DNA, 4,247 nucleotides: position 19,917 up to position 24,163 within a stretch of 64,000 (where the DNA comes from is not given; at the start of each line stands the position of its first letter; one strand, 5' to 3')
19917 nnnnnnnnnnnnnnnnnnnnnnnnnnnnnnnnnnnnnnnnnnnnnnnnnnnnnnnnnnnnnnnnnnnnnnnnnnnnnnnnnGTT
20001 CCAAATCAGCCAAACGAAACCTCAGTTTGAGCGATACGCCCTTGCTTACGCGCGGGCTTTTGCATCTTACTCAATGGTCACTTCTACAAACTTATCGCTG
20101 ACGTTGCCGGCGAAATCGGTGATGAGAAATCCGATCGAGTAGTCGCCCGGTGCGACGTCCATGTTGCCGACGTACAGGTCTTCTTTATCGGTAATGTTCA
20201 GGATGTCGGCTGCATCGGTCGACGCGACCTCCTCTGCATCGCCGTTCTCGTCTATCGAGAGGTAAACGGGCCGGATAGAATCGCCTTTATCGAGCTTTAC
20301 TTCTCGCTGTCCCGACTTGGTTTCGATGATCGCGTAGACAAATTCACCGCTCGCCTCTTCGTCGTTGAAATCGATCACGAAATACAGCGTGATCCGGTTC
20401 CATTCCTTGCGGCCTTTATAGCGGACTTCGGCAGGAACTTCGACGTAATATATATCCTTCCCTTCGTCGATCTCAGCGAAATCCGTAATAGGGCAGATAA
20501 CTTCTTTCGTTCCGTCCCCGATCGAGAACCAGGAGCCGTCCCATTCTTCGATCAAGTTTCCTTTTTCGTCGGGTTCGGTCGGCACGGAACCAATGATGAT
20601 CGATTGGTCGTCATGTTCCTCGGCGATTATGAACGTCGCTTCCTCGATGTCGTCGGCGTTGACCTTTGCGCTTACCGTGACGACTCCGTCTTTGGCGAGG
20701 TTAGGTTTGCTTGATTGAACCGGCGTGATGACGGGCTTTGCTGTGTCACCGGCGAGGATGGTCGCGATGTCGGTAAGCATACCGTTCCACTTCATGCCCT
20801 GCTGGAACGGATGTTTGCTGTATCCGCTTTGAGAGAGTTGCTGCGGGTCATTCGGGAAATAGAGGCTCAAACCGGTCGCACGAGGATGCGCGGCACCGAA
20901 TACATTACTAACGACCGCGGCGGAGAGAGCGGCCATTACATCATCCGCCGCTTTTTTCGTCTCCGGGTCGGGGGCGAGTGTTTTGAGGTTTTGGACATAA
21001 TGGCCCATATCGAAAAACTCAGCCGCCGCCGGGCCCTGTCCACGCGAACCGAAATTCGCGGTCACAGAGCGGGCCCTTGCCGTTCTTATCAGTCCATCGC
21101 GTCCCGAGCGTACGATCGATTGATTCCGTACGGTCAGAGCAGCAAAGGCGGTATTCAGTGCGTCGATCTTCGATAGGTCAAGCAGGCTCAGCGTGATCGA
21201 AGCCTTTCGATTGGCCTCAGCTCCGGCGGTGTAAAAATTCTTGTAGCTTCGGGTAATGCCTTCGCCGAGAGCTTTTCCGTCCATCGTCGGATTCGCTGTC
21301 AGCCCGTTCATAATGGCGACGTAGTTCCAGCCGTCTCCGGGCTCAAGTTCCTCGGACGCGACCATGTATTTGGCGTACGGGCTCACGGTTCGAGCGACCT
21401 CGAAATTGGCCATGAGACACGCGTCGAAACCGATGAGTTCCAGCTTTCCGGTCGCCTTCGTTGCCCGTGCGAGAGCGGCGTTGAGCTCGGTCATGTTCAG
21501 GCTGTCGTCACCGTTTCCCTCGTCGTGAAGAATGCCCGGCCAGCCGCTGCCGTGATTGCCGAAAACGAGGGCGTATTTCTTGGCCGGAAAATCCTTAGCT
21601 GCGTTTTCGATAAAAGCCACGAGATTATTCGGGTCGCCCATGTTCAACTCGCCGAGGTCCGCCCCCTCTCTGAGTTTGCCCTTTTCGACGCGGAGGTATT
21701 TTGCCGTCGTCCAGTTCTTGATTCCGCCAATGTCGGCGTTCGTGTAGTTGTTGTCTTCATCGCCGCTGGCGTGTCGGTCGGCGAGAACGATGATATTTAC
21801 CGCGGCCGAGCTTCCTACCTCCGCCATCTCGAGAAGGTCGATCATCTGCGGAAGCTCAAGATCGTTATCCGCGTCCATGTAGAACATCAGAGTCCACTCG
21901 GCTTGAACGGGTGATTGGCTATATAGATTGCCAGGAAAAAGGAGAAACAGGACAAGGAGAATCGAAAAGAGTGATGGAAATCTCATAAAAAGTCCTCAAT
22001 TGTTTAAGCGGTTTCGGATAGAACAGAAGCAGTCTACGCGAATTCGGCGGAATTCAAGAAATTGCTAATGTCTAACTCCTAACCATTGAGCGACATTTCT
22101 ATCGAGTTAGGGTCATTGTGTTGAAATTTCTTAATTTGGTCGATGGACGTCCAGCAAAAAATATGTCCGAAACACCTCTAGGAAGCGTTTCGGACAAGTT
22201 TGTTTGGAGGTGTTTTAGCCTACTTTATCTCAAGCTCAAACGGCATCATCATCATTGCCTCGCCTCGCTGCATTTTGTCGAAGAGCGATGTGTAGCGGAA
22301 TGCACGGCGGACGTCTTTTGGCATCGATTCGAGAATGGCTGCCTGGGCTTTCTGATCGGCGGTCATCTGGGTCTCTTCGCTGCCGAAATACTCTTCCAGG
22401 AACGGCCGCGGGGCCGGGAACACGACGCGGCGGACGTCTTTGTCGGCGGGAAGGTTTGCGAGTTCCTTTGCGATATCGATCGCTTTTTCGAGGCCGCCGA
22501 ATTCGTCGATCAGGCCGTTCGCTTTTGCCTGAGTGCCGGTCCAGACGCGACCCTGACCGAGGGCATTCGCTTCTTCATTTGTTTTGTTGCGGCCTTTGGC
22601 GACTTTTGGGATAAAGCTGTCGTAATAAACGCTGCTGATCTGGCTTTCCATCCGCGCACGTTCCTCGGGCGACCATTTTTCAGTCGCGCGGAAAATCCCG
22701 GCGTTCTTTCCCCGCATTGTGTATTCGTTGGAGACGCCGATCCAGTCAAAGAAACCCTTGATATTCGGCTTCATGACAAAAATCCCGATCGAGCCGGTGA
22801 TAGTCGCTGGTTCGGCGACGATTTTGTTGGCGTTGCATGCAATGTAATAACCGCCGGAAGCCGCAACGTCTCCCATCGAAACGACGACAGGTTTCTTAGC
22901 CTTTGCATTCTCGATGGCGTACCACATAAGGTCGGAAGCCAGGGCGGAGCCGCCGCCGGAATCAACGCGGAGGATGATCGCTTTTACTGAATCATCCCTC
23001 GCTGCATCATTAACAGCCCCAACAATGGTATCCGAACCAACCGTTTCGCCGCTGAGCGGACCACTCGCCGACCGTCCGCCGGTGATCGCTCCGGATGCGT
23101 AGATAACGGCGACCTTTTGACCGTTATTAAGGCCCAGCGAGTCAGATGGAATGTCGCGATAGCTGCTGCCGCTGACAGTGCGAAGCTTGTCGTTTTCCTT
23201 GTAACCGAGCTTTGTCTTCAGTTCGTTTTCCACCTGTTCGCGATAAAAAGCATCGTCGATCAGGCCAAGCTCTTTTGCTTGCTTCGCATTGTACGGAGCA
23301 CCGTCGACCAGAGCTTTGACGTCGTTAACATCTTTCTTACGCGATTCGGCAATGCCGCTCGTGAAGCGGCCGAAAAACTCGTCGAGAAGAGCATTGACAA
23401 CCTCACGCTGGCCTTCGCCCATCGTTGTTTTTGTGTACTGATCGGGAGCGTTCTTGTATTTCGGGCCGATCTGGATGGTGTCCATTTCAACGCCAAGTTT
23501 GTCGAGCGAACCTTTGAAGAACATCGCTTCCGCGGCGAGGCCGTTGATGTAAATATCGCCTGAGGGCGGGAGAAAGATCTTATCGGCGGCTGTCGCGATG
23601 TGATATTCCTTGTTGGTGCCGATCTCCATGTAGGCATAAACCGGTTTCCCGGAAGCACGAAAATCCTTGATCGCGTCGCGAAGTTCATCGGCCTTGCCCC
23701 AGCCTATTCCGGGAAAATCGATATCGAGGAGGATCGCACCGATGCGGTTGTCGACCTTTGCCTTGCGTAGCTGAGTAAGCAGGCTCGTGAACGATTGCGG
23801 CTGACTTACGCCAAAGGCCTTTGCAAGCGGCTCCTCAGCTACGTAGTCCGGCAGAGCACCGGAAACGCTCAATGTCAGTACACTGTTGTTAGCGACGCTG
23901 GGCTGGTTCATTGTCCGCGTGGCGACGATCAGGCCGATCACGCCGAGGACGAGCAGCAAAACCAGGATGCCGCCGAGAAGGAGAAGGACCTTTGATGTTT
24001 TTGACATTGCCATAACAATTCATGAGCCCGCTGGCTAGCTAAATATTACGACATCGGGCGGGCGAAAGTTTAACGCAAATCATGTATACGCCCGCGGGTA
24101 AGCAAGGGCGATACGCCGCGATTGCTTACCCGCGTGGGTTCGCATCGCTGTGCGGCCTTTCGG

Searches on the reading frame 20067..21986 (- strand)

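Call 11: search_protein_families(library=pfam, proteins=[window:20067-21986:-], max_evalue=0.01)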
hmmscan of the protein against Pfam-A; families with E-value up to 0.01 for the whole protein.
window:20067-21986:- (639 aa): 1 family
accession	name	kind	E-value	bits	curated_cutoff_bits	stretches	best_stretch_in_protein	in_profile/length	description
PF03415.19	Peptidase_C11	-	9.6e-48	164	25.8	1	36-294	2-244/359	Clostripain family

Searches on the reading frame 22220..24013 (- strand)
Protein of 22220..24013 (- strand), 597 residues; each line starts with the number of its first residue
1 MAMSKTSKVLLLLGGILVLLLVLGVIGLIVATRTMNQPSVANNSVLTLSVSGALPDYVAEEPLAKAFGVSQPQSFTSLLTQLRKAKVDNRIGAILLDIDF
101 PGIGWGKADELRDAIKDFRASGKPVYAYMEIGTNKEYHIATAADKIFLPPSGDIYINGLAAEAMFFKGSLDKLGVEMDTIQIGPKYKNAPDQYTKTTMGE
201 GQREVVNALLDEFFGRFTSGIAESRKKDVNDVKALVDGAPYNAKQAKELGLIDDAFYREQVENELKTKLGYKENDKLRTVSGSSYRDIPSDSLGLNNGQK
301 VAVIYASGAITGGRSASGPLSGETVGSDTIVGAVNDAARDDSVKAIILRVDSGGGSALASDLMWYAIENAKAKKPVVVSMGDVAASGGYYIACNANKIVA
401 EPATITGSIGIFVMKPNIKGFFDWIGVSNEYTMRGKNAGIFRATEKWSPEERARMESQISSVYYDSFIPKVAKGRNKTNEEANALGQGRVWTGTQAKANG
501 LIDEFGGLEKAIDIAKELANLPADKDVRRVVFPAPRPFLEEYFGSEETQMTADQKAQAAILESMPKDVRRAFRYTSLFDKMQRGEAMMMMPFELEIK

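Call 64: search_protein_families(library=pfam, proteins=[window:22220-24013:-], max_evalue=0.001)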
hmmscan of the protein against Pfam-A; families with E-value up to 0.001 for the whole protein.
window:22220-24013:- (597 aa): 4 families
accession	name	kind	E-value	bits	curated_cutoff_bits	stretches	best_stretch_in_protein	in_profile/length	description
PF01343.23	Peptidase_S49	-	7.9e-74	247.2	24.9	2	370-521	3-153/154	Peptidase family S49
PF25145.1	NfeD1b_N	-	2.2e-06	27.8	40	1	336-411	24-97/189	NfeD1b, N-terminal domain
PF01972.22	SDH_protease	-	0.00011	21.8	31.3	1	327-410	78-156/286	ClpP-like SDH-type serine proteinase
PF00549.24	Ligase_CoA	-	0.00057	20.5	24.5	0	327-379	35-89/128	CoA-ligase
